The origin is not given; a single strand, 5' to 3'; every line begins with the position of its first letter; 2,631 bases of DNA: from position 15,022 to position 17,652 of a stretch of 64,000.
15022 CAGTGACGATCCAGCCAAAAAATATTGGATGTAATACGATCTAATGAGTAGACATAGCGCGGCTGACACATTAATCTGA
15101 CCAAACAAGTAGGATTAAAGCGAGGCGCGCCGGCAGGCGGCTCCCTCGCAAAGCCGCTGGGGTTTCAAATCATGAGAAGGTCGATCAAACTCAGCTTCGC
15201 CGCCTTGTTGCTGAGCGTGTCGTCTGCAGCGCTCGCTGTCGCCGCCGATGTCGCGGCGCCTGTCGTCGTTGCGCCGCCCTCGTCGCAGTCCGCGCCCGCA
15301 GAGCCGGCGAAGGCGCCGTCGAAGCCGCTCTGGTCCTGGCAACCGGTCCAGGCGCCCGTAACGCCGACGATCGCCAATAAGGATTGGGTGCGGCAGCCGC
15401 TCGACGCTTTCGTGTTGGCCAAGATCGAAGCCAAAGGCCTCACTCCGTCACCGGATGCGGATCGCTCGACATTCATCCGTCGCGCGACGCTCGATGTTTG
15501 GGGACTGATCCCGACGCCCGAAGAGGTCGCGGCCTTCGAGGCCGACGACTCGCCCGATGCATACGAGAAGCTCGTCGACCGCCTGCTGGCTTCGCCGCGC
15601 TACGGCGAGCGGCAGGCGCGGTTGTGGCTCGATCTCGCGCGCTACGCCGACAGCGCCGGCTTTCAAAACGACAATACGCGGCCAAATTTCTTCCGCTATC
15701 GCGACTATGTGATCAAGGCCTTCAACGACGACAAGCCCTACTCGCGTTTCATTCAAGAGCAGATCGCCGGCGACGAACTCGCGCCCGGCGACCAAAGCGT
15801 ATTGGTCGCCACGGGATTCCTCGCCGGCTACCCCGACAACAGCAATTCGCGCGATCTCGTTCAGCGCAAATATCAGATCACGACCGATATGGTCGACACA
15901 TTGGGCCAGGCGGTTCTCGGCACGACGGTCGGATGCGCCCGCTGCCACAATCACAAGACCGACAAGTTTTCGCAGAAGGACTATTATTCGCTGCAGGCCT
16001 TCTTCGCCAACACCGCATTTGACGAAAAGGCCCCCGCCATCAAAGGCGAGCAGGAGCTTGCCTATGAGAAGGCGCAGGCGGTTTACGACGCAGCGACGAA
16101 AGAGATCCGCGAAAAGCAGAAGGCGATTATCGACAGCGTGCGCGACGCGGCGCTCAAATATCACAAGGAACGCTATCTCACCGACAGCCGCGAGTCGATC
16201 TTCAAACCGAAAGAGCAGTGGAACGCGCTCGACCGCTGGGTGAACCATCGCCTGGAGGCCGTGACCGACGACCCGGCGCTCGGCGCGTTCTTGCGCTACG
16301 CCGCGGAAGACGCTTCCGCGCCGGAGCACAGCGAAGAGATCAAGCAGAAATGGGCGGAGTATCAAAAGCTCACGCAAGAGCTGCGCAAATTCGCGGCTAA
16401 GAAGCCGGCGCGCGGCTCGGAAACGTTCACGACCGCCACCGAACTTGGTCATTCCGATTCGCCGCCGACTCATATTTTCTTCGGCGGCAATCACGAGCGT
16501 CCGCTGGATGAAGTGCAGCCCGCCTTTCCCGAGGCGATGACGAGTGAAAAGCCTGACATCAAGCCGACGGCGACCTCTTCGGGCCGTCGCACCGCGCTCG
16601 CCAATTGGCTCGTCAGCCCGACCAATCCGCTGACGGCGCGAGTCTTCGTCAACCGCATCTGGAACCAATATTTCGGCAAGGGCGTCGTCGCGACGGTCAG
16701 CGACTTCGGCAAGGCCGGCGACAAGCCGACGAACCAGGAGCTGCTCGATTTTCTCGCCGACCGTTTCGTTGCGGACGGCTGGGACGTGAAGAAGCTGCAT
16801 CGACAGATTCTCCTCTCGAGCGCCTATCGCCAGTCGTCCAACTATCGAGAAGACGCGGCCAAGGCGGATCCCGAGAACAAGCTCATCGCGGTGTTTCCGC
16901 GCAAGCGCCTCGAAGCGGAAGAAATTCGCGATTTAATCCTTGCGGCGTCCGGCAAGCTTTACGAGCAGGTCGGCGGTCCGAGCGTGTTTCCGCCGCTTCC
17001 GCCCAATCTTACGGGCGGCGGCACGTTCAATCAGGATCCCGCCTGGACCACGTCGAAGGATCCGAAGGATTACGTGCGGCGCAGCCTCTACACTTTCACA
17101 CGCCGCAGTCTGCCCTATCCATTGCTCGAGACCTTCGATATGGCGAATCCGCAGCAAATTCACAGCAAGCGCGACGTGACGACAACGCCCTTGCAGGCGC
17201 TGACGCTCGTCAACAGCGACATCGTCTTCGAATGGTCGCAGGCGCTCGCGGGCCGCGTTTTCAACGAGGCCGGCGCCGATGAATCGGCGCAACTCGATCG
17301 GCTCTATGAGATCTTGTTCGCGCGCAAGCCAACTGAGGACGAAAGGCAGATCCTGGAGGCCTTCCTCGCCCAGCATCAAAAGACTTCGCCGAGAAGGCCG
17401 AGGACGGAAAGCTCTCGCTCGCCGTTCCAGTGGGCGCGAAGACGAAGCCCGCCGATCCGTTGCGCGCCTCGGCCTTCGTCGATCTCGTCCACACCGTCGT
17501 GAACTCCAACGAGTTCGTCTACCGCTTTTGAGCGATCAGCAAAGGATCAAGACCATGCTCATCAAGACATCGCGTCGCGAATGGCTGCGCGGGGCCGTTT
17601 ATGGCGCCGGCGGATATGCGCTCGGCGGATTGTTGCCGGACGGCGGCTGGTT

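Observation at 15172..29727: Uncharacterised periplasmic DUF1549/DUF1553-DUF1501 redox/hydrolase operon with its own TonB uptake set, inside a sulfur island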

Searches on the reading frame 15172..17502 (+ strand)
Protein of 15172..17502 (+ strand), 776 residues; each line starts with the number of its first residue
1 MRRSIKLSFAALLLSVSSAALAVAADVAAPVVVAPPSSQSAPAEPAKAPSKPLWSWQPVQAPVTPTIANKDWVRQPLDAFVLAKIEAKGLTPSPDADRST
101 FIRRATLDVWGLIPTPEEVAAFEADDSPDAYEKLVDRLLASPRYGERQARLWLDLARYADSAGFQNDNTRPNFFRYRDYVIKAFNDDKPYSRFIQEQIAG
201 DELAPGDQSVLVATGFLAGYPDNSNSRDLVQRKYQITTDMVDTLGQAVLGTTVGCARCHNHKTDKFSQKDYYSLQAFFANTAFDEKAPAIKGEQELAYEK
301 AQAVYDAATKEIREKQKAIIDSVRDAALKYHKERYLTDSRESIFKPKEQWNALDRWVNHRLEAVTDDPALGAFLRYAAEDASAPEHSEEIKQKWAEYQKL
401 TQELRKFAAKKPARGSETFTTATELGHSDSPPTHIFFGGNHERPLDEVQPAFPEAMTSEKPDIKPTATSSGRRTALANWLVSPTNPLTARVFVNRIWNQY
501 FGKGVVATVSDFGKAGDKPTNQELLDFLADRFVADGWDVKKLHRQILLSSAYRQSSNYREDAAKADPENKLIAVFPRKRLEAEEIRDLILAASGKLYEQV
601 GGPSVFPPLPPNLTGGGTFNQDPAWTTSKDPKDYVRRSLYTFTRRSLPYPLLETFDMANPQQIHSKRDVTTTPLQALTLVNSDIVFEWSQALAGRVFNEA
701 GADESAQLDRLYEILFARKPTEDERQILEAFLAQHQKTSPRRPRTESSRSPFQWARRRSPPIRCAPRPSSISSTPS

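Call 3: search_protein_families(library=pfam, proteins=[window:15172-17502:+], max_evalue=0.01)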
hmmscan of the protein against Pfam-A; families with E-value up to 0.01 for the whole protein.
window:15172-17502:+ (776 aa): 2 families
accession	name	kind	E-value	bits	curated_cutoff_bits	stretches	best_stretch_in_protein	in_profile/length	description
PF07587.16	PSD1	-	1.9e-95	319.4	28.5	1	472-732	1-244/244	Protein of unknown function (DUF1553)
PF07583.16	PSCyt2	-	3.1e-84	282.5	29.8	1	76-281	1-207/209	Protein of unknown function (DUF1549)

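Call 34: search_solved_structures(query=window:15172-17502:+, max_evalue=10, show_alignments=1)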
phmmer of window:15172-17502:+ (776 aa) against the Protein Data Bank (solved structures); distinct sequences matched with E-value up to 10: 3.
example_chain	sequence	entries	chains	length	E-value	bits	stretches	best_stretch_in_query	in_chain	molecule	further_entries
8bei_A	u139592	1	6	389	0.88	10.9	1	85-125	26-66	Citrate synthase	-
8rjk_0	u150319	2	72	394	0.89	10.8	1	85-125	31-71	Citrate synthase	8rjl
8an1_A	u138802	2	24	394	0.9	10.8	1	85-125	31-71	Citrate synthase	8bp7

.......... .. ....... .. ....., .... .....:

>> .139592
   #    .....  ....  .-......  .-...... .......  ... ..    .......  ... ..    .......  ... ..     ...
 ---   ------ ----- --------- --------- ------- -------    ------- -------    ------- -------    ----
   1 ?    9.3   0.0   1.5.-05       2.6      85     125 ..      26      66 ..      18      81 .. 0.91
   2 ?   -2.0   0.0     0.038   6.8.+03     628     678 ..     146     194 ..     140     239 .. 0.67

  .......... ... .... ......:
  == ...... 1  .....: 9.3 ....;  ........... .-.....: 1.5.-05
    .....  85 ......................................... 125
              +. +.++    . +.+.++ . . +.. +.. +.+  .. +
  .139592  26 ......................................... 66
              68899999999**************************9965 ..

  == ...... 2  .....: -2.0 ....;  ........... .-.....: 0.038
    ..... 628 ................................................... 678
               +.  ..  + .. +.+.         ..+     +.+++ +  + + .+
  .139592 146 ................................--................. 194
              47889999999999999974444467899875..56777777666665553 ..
